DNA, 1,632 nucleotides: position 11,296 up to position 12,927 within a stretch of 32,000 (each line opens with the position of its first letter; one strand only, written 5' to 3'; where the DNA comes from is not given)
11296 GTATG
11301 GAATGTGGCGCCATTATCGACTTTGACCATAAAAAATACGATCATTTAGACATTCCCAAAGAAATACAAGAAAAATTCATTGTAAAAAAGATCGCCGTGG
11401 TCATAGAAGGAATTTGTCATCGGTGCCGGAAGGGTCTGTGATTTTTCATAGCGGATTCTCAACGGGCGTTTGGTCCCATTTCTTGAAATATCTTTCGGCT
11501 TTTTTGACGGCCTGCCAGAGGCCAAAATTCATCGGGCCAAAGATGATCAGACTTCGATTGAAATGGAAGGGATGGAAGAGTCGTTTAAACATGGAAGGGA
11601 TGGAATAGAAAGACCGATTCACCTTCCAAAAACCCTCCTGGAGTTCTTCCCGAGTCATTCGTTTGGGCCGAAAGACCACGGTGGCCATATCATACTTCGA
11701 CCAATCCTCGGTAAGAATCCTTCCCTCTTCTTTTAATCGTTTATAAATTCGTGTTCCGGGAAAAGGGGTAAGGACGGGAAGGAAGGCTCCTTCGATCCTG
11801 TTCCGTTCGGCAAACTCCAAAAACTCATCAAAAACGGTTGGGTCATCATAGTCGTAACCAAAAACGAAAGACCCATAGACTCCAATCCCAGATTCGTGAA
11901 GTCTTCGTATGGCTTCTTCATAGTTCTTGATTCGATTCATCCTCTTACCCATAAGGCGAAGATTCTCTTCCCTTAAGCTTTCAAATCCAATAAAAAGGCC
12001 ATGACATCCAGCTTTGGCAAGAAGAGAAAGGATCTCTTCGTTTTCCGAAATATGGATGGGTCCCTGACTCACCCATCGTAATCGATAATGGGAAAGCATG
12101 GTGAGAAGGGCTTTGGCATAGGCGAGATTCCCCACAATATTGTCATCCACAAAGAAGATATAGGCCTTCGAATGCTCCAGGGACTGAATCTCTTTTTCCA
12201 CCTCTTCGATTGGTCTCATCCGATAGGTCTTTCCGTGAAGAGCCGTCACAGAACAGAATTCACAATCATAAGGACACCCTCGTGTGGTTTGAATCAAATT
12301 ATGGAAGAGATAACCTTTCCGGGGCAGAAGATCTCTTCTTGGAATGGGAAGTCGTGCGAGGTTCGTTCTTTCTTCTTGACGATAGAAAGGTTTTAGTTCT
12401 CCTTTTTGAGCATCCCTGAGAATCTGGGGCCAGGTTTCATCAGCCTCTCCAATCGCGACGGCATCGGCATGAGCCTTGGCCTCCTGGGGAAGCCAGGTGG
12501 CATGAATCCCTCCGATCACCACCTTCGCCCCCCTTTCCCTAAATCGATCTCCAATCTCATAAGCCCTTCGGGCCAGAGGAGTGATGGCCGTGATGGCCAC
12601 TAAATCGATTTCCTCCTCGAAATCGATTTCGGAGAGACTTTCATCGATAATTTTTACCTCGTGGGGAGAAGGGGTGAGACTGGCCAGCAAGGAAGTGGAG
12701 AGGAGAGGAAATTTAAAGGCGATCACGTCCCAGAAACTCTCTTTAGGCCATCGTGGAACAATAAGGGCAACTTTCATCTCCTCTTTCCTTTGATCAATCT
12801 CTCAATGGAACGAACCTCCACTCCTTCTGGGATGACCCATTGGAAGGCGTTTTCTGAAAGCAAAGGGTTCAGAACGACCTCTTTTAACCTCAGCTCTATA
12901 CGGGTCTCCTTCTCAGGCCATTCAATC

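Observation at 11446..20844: Nine-gene minus-strand array that looks like an uncharacterised envelope-lipid or polyketide-like synthesis and export system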

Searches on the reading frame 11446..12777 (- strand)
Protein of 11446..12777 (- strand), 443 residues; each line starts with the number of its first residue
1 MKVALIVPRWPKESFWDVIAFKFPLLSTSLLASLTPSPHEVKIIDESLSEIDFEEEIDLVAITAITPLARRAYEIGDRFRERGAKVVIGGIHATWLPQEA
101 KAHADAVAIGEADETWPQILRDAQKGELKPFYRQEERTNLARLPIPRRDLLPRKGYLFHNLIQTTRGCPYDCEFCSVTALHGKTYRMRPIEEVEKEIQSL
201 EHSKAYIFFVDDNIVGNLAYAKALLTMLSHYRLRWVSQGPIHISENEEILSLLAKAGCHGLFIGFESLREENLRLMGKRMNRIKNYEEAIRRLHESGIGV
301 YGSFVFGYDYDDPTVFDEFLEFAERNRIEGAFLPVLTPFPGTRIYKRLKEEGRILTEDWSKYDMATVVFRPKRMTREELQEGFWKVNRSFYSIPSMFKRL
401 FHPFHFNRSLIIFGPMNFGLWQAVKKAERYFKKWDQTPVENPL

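Call 3: search_protein_families(library=pfam, proteins=[window:11446-12777:-], max_evalue=0.01)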
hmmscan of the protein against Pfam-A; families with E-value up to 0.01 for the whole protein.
window:11446-12777:- (443 aa): 4 families
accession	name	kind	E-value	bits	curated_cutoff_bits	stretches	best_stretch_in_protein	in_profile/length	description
PF04055.27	Radical_SAM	-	4.7e-20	72.9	29.5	1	162-318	1-161/166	Radical SAM superfamily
PF02310.24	B12-binding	-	1.8e-08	34.7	32.1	1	44-119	34-120/121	B12 binding domain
PF13282.11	DUF4070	-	2.3e-06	28.1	22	1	342-404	1-62/144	Domain of unknown function (DUF4070)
PF19864.5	Radical_SAM_N2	-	0.00046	20.1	29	1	56-143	60-145/151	Radical SAM proteins, N-terminal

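Call 4: search_protein_families(library=ncbifam, proteins=[window:11446-12777:-], max_evalue=0.01)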
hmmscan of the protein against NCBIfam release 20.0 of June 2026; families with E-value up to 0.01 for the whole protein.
window:11446-12777:- (443 aa): 26 families (the best 25 are shown)
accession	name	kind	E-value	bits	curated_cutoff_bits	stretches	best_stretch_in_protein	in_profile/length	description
TIGR02026.1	BchE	equivalog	1.3e-30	106.7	481.35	1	161-411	196-448/497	magnesium-protoporphyrin IX monomethyl ester anaerobic oxidative cyclase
TIGR04479.1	bcpD_PhpK_rSAM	subfamily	1.3e-25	89.8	600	1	162-325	244-408/504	PhpK family radical SAM P-methyltransferase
TIGR03471.1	HpnJ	equivalog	5.6e-23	81.5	577.6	1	155-397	191-439/472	hopanoid biosynthesis associated radical SAM protein HpnJ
TIGR04014.1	B12_SAM_MJ_0865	equivalog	2.8e-21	75.8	360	1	64-346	49-356/434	methyl-coenzyme M reductase glutamine C-methyltransferase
TIGR04013.1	B12_SAM_MJ_1487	hypoth_equivalog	4.7e-21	75.1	251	1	40-208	27-201/382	TIGR04013 family B12-binding domain/radical SAM domain-containing protein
TIGR04072.2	rSAM_ladder_B12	equivalog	6.3e-21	74.5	360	1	72-356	86-380/443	lipid biosynthesis B12-binding/radical SAM protein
TIGR04367.1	HpnR_B12_rSAM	equivalog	7.8e-21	74.2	650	1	145-387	166-409/490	hopanoid C-3 methylase HpnR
NF050148.1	rSAM_ApyD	equivalog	1.7e-19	69.6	750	1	84-351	104-396/645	RiPP biosynthesis radical SAM protein ApyD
TIGR04295.1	B12_rSAM_oligo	hypoth_equivalog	2e-15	56.4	400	1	162-281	203-317/422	TIGR04295 family B12-binding domain-containing radical SAM protein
NF033070.1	rSAM_AprD4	equivalog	1.4e-13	50.5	500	1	88-382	123-423/456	AprD4 family radical SAM diol-dehydratase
NF038361.1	rSAM_Sden_1168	equivalog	6.7e-13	48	575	1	162-390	285-519/560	Sden_1168 family B12-binding radical SAM P-methyltransferase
NF045585.1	rSAM_slr0320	equivalog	9e-11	40.9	775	1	161-304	237-385/511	photosystem II high light acclimation radical SAM protein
NF040546.1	rSAM_CUAEP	equivalog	3.7e-09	35.8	500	1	24-326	13-341/468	CUAEP/CCAEP-tail radical SAM (seleno)protein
NF033712.0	B12_rSAM_KedN5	subfamily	4.3e-09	35.2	700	1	161-311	197-355/624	KedN5 family methylcobalamin-dependent radical SAM C-methyltransferase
NF040542.1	rSAM_RCCLKC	equivalog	2.1e-08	33.8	450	1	162-334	183-358/423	arsinothricin biosynthesis radical SAM protein ArsL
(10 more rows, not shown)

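Call 28: search_solved_structures(query=window:11446-12777:-, max_evalue=0.001)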
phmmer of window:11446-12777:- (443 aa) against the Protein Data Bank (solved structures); distinct sequences matched with E-value up to 0.001: 6.
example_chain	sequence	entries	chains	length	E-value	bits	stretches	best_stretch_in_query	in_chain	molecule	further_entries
9ccb_A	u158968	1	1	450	1.2e-15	60.5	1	160-349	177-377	Radical SAM core domain-containing protein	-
6fd2_B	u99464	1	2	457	2.6e-10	42.8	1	89-353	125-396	Putative apramycin biosynthetic oxidoreductase 4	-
6wte_A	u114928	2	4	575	8.6e-05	24.7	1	153-314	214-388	B12-binding domain-containing protein | Tryptophan-C2-methyltransferase containing B12-binding domain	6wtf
9n1b_A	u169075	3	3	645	0.00022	23.3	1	125-218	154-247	Radical SAM protein | Radical SAM enzyme CysS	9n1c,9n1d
2qgq_A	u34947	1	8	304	0.00024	23.2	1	162-335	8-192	Protein TM_1862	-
4jc0_A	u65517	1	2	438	0.0004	22.5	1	162-333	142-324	Ribosomal protein S12 methylthiotransferase RimO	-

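Call 81: search_protein_representatives(protein=window:11446-12777:-)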
Query: 443 residues. Proteins with E-value up to 0.001 (for the whole library): 40671; up to 1e-10: 18065; up to 1e-30: 2674. The best 150 are listed.
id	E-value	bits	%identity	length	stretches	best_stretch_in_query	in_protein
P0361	1.1e-211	719.8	69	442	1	1-433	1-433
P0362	9.9e-121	420.0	44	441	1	2-433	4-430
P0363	1.3e-117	409.7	47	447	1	1-401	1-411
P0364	1.7e-116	406.1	80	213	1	227-438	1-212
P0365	9.6e-116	403.6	48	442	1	20-406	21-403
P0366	1.5e-114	399.6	46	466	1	1-403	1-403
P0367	6.0e-114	397.7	46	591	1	16-403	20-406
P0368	7.1e-114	397.4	40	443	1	2-401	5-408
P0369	6.6e-112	390.9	46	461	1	1-433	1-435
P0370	3.0e-111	388.7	48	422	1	5-402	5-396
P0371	5.5e-111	387.9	47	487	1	26-409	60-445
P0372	8.6e-111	387.3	45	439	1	2-401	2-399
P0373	6.9e-110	384.3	44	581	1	1-404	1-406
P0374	1.2e-108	380.2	46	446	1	2-403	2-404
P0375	3.3e-106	372.1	47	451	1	18-424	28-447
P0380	2.7e-105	369.1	44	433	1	1-403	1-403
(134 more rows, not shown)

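Call 85: list_cluster_members(proteins=[P0362, P0363, P0365, P0366, P0368, P0369, P0370, P0372, P0374, P0380])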
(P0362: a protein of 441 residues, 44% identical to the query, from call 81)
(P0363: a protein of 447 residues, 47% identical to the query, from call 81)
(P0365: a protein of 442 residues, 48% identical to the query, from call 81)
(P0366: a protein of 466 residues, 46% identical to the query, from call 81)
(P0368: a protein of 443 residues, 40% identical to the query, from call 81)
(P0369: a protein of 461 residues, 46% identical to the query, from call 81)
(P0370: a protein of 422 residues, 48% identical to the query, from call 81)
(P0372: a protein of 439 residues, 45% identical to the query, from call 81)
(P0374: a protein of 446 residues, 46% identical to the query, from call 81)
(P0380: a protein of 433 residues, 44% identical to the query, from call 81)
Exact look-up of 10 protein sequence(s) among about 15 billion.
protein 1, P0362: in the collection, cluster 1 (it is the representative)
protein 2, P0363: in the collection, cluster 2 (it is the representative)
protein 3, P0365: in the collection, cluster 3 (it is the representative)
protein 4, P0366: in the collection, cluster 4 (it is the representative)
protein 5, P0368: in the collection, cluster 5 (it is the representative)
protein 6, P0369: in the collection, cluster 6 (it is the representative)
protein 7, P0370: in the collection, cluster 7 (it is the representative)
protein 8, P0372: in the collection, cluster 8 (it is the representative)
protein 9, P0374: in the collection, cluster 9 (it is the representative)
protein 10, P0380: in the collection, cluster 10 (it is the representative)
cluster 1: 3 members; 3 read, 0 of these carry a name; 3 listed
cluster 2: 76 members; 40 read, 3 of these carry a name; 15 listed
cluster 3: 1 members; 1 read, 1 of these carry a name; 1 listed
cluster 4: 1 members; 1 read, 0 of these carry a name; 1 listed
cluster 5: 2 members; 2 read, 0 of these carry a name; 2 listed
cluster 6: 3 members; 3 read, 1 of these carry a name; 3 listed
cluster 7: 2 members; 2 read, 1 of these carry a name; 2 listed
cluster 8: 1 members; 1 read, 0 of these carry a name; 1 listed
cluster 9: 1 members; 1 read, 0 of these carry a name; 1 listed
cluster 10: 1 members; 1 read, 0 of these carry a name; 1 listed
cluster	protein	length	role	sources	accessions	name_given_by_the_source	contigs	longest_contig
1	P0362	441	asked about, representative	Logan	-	-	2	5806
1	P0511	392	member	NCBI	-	-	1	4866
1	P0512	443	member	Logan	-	-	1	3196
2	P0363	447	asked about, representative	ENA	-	-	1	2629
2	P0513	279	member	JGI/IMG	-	radical SAM superfamily enzyme YgiQ (UPF0313 family)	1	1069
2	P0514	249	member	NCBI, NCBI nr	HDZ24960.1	MAG TPA: B12-binding domain-containing radical SAM protein, partial [Candidatus ... | B12-binding domain-containing radical SAM protein [Candidatus Aminicenantes bacterium]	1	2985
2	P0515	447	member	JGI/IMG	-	radical SAM superfamily enzyme YgiQ (UPF0313 family)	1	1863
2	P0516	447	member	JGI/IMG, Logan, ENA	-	-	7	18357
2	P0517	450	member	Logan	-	-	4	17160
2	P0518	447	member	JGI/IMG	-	-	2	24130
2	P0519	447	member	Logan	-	-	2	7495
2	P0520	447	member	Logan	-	-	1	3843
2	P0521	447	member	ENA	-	-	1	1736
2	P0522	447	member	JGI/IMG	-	-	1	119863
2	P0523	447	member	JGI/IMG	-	-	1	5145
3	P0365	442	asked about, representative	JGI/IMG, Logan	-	radical SAM superfamily enzyme YgiQ (UPF0313 family)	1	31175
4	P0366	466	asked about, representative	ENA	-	-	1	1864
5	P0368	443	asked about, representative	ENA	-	-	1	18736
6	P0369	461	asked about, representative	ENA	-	-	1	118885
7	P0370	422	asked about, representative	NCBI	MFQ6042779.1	MAG: B12-binding domain-containing radical SAM protein [Candidatus Poribacteria bacterium]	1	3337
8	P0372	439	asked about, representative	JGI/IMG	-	-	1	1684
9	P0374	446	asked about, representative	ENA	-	-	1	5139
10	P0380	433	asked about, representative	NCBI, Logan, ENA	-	-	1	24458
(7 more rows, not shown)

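Call 86: find_encoding_contigs(protein=P0369, flank=8000, max_places=1)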
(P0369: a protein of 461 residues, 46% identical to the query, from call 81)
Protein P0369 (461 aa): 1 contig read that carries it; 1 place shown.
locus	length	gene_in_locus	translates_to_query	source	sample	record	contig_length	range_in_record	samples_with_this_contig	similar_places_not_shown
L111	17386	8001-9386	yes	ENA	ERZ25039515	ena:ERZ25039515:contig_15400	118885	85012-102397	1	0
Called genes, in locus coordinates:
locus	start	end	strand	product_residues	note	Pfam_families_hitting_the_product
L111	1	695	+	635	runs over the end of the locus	PF00989:PAS, PF08448:PAS_4, PF13426:PAS_9, PF08447:PAS_3, PF00512:HisKA, PF02518:HATPase_c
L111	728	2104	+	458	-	PF00072:Response_reg, PF00158:Sigma54_activat, PF14532:Sigma54_activ_2, PF07728:AAA_5 (weak), PF25601:AAA_lid_14, PF18024:HTH_50 (weak), PF02954:HTH_8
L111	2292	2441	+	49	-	-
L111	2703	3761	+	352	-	PF03372:Exo_endo_phos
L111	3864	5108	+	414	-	PF13229:Beta_helix, PF05048:NosD, PF13229:Beta_helix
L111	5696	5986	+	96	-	-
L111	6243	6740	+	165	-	-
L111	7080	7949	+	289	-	-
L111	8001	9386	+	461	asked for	PF02310:B12-binding, PF04055:Radical_SAM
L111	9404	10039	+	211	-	PF09335:VTT_dom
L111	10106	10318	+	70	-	-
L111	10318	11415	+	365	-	PF01370:Epimerase, PF02719:Polysacc_synt_2, PF04321:RmlD_sub_bind, PF05368:NmrA, PF01073:3Beta_HSD, PF13460:NAD_binding_10, PF16363:GDP_Man_Dehyd, PF07993:NAD_binding_4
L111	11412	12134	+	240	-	PF02517:Rce1-like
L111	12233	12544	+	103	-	PF07883:Cupin_2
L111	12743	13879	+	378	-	PF00266:Aminotran_5, PF01212:Beta_elim_lyase, PF01041:DegT_DnrJ_EryC1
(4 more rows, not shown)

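Call 87: find_encoding_contigs(protein=P0522, flank=8000, max_places=1)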
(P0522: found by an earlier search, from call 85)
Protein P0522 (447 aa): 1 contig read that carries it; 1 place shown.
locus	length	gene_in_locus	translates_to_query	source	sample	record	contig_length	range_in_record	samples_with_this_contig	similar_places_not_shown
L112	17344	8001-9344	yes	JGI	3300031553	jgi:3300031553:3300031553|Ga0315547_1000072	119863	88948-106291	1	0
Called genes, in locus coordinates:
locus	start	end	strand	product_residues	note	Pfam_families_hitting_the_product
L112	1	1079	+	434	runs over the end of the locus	PF01547:SBP_bac_1, PF13416:SBP_bac_8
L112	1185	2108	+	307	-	PF00528:BPD_transp_1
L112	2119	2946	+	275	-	PF00528:BPD_transp_1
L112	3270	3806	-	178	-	-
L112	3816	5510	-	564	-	PF03485:Arg_tRNA_synt_N, PF00750:tRNA-synt_1d, PF05746:DALR_1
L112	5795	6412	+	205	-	PF21351:TetR_C_41 (faint), PF00440:TetR_N, PF08359:TetR_C_4, PF17932:TetR_C_24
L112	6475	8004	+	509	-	PF13353:Fer4_12, PF04055:Radical_SAM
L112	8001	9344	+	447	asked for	PF02310:B12-binding, PF04055:Radical_SAM, PF13282:DUF4070 (weak)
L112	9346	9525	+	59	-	-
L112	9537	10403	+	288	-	PF00293:NUDIX, PF14815:NUDIX_4 (faint), PF00293:NUDIX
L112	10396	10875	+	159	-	PF01467:CTP_transf_like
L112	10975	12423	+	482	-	PF02629:CoA_binding, PF13380:CoA_binding_2, PF13607:Succ_CoA_lig, PF19045:Ligase_CoA_2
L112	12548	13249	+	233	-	PF13549:ATP-grasp_5, PF08442:ATP-grasp_2 (weak)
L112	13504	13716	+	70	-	PF01783:Ribosomal_L32p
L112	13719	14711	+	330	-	PF02504:FA_synthesis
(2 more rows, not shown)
